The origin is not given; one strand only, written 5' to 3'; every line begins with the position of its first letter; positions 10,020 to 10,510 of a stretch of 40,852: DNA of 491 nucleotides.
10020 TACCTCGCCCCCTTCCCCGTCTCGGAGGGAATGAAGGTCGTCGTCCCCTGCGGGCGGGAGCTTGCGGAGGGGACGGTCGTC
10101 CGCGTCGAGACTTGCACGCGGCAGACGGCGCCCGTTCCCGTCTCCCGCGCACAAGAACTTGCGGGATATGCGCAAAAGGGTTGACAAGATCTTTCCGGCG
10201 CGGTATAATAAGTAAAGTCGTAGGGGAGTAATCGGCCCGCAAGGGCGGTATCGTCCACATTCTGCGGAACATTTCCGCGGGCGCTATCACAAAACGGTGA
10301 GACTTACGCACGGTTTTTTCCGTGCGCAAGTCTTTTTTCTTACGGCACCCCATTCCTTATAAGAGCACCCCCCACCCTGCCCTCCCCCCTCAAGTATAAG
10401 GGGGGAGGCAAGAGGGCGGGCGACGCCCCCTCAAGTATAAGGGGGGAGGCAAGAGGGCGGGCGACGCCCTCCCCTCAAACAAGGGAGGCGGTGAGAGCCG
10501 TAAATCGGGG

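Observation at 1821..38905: Seven intergenic clusters built from one vocabulary of C-arm/G-arm hairpin modules (a BIME/REP-like mosaic I cannot assign to a named family)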

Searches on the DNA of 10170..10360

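Call 85: search_rna_families(source=window, start=10170, end=10360, threshold=evalue, max_evalue=10, show_alignments=1)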
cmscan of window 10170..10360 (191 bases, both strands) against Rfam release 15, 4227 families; matches with E-value up to 10: 3.
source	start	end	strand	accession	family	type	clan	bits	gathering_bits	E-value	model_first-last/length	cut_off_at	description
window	10211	10338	+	RF00080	Manganese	Cis-reg; riboswitch;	-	20.1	45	0.00055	1-177/177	no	Manganese Mn2+ riboswitch aptamer (yybP-ykoY)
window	10226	10339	+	RF02397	sau-5971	Gene; sRNA;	-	19.7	90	0.18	1-96/96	no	Staphylococcus sRNA sau-5971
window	10282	10346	-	RF03750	mir-2489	Gene; miRNA;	-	13.8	100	4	1-95/95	no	mir-2489 microRNA precursor family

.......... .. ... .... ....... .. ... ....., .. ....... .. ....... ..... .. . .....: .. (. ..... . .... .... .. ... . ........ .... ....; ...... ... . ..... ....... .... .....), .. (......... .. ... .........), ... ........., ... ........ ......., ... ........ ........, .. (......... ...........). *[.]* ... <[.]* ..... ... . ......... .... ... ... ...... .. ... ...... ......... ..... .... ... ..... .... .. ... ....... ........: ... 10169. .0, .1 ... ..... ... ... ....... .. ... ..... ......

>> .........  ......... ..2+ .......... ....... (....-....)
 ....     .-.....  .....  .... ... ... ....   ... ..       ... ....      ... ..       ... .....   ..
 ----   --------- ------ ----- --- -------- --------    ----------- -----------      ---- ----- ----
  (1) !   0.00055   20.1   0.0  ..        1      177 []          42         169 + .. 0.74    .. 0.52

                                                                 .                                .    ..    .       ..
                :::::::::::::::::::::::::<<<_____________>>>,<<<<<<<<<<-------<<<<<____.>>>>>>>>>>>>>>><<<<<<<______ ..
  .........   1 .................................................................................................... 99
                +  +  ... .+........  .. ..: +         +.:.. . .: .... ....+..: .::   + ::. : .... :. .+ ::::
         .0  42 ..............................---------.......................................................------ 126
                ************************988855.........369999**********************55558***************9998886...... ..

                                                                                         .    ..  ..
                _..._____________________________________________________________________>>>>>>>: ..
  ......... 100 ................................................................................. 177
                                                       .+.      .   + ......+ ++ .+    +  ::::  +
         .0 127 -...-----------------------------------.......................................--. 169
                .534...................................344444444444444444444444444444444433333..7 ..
